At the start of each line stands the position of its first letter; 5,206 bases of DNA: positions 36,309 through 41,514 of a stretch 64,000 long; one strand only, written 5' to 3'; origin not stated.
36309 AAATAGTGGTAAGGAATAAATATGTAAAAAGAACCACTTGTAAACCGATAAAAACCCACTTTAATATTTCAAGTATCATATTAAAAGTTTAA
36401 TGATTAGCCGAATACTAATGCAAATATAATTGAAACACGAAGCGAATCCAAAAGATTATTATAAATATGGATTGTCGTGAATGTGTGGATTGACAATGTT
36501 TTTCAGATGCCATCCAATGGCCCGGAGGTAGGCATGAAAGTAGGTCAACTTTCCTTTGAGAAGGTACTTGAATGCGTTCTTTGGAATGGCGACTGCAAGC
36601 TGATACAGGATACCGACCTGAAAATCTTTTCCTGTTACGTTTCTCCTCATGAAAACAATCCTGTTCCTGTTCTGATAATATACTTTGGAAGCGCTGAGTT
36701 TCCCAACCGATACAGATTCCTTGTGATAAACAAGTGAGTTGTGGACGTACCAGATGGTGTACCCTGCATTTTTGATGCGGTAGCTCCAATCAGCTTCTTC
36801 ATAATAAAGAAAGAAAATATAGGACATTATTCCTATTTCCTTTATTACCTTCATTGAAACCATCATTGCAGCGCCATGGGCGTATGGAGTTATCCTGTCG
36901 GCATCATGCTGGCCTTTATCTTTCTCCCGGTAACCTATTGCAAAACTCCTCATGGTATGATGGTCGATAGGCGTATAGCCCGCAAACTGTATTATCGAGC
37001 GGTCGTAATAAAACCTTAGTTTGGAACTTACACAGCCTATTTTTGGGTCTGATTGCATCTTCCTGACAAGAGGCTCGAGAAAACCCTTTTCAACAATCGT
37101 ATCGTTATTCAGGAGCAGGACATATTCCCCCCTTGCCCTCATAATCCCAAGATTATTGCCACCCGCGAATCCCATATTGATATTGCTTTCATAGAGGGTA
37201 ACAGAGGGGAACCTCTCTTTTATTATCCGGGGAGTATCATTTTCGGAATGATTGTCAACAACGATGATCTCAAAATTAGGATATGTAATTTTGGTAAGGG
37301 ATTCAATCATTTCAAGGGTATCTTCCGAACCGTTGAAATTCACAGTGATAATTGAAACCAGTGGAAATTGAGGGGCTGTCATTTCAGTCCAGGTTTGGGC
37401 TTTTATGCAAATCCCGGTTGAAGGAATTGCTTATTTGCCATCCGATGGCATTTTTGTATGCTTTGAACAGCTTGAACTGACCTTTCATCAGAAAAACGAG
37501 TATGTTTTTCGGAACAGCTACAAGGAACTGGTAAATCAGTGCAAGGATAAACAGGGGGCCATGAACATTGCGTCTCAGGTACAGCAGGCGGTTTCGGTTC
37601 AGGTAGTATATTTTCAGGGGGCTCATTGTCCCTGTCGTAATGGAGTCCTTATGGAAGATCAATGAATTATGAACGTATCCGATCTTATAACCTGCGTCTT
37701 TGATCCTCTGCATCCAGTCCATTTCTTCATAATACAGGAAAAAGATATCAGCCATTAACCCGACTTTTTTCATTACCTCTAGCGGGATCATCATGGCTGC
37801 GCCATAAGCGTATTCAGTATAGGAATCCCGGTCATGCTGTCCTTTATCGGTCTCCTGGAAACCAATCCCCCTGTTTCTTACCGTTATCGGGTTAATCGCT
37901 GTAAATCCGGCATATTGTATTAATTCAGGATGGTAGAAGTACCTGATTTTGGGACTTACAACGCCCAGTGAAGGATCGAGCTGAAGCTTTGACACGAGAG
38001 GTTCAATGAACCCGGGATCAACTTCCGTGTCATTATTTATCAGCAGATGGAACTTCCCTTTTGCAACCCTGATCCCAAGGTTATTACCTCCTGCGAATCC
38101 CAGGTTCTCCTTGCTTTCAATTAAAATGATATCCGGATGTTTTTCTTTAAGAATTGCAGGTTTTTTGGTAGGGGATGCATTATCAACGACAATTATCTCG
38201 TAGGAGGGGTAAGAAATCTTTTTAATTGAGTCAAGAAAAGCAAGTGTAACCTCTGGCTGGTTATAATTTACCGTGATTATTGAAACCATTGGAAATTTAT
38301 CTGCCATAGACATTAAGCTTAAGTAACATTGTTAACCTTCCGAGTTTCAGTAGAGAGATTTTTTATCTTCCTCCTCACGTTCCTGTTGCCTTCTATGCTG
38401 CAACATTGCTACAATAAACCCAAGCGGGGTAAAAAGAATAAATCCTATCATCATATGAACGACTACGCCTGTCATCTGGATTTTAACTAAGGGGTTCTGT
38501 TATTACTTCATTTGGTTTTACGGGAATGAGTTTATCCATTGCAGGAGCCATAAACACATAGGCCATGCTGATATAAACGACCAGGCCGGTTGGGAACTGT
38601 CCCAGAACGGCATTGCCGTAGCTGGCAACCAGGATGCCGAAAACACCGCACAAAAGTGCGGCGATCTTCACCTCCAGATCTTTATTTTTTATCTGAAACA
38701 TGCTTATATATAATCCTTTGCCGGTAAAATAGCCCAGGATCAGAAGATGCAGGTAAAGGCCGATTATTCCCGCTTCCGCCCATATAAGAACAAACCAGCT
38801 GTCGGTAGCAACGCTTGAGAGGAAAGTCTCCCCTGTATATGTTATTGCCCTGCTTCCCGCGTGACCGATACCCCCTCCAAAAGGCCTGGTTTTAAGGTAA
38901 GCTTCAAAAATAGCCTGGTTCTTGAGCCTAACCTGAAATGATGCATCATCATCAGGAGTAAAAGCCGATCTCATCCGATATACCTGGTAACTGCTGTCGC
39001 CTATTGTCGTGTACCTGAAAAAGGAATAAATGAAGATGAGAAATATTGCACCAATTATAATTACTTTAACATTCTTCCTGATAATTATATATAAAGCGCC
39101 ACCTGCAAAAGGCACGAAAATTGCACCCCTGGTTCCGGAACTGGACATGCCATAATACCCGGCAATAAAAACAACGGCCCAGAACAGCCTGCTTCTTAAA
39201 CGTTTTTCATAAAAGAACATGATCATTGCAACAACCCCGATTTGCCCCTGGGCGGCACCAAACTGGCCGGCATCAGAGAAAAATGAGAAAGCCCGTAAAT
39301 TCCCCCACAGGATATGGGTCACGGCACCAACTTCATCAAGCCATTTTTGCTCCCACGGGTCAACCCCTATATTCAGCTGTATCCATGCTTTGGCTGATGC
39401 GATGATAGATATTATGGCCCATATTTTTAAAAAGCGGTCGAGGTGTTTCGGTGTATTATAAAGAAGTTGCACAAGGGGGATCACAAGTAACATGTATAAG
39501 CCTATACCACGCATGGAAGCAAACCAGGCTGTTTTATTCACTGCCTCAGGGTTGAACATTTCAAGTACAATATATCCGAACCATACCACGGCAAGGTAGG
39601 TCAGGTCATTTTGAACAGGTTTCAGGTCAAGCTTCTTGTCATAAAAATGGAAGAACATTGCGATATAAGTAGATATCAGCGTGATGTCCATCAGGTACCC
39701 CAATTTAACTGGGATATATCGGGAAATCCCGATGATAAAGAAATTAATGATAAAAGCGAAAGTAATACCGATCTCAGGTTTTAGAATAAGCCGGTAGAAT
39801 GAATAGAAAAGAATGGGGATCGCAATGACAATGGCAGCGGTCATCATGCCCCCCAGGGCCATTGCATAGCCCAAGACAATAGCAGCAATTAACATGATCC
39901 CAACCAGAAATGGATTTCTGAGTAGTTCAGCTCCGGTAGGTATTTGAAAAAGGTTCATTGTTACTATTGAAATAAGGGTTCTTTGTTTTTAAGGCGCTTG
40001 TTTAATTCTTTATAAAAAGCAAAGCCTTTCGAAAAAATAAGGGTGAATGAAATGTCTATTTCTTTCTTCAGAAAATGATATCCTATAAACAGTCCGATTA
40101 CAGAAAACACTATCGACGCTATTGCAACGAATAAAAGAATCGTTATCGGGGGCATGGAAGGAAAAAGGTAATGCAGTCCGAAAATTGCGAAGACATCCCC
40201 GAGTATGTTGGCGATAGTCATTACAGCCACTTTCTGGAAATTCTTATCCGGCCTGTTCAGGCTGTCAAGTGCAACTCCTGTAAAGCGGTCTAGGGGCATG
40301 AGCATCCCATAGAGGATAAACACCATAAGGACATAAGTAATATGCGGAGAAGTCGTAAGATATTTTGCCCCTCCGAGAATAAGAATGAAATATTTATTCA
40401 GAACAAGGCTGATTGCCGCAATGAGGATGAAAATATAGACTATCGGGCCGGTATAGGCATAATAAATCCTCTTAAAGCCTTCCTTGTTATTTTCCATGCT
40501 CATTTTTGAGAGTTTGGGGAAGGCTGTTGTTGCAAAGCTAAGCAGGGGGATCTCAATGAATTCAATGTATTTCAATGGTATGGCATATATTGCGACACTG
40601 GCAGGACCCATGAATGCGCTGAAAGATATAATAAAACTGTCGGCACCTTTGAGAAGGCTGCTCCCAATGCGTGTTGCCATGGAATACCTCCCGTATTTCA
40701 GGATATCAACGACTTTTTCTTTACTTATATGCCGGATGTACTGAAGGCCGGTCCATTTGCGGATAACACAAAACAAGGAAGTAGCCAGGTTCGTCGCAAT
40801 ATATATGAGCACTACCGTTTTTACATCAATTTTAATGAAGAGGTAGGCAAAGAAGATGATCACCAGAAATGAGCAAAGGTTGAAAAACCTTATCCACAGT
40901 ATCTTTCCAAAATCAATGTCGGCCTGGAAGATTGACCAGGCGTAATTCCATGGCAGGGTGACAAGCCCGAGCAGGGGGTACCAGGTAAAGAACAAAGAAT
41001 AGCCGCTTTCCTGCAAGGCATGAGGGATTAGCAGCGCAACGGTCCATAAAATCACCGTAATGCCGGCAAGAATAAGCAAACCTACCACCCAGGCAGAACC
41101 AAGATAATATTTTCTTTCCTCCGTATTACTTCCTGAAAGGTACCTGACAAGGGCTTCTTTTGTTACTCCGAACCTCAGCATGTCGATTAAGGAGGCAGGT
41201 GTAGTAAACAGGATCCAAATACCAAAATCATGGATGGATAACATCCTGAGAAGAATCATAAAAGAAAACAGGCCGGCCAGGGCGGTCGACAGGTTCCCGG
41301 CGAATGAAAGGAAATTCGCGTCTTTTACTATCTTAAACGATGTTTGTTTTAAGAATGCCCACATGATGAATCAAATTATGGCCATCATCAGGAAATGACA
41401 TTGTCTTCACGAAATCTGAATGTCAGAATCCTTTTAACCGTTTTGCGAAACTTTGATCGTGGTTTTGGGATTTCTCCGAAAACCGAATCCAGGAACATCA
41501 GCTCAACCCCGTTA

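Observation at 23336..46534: EPS operon framed by phosphorelay parts with no DNA-binding output; the priming transferase looks like the target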

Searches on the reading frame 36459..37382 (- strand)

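Call 4: search_protein_families(library=pfam, proteins=[window:36459-37382:-], max_evalue=0.01)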
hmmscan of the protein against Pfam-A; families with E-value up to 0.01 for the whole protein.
window:36459-37382:- (307 aa): 4 families
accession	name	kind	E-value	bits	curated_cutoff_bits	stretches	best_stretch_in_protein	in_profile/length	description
PF00535.33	Glycos_transf_2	-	5.8e-26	91.8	23.3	1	10-183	1-167/168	Glycosyl transferase family 2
PF13641.12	Glyco_tranf_2_3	-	1.1e-13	52.2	27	1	9-241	3-226/230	Glycosyltransferase like family 2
PF13632.12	Glyco_trans_2_3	-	7.9e-07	29.5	27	1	87-224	1-127/198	Glycosyl transferase family group 2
PF10111.15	Glyco_tranf_2_2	-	0.00069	19.6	27.3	1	24-107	17-104/276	Glycosyltransferase like family 2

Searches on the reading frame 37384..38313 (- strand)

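Call 4: search_protein_families(library=pfam, proteins=[window:37384-38313:-], max_evalue=0.01)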
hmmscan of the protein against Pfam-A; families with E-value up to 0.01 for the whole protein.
window:37384-38313:- (309 aa): 3 families
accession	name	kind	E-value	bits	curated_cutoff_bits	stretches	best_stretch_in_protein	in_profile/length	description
PF00535.33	Glycos_transf_2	-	1e-23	84.5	23.3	1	11-137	1-130/168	Glycosyl transferase family 2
PF13641.12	Glyco_tranf_2_3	-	2.1e-08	34.9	27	1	8-222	1-212/230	Glycosyltransferase like family 2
PF13632.12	Glyco_trans_2_3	-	7e-06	26.4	27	1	90-225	3-126/198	Glycosyl transferase family group 2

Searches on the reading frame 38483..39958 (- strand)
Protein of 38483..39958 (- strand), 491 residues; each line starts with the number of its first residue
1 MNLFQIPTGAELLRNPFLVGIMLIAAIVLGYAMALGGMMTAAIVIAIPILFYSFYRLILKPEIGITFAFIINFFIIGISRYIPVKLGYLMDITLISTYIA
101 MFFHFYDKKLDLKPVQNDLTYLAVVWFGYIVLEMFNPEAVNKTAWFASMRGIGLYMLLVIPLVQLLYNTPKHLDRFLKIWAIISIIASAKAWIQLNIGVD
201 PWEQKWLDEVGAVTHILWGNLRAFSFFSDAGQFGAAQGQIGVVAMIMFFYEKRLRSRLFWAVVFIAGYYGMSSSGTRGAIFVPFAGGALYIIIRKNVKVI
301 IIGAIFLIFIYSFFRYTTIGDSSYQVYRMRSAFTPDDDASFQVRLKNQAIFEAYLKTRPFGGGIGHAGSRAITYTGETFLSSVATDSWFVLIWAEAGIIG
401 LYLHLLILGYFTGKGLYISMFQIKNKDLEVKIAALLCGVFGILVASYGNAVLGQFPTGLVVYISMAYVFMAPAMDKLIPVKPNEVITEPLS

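Call 4: search_protein_families(library=pfam, proteins=[window:38483-39958:-], max_evalue=0.01)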
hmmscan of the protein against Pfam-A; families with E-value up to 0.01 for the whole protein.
window:38483-39958:- (491 aa): 2 families
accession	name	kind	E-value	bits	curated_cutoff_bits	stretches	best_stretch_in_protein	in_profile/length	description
PF04932.20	Wzy_C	-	3.7e-08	33.7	31.7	1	267-403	6-147/149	O-Antigen ligase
PF04835.17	Pox_A9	-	0.002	18.6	22.8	1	245-264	8-27/53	A9 protein conserved region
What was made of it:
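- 38483..39958 (-): Wzy-type polymerase (Wzy_C). call 4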

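Call 13: search_protein_families(library=ncbifam, proteins=[window:38483-39958:-], max_evalue=0.001)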
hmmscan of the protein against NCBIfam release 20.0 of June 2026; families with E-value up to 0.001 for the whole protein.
window:38483-39958:- (491 aa): 0 families

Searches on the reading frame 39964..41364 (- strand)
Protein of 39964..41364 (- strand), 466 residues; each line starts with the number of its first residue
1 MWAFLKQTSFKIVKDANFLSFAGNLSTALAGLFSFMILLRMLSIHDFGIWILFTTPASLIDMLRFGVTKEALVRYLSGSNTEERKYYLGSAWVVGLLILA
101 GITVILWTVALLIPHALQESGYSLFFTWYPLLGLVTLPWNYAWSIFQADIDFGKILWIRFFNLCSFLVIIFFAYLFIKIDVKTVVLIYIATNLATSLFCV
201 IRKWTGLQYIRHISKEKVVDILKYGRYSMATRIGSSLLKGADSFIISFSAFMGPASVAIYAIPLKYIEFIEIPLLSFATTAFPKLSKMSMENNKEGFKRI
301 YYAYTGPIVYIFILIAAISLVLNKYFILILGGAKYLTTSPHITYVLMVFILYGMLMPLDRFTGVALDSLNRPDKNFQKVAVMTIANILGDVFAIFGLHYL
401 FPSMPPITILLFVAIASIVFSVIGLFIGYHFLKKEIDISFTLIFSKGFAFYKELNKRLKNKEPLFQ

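Call 4: search_protein_families(library=pfam, proteins=[window:39964-41364:-], max_evalue=0.01)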
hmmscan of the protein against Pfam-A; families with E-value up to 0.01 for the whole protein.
window:39964-41364:- (466 aa): 1 family
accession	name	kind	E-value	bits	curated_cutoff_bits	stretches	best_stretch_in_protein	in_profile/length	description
PF10233.14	Cg6151-P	-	0.0033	18.1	29.2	1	247-330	19-101/113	Uncharacterized conserved protein CG6151-P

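Call 13: search_protein_families(library=ncbifam, proteins=[window:39964-41364:-], max_evalue=0.001)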
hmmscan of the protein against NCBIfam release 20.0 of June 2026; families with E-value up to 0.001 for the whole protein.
window:39964-41364:- (466 aa): 1 family
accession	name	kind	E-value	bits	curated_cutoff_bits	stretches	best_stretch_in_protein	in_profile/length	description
NF041503.1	WZX_like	subfamily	0.0007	18.8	300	0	22-74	4-55/429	O-unit flippase-like protein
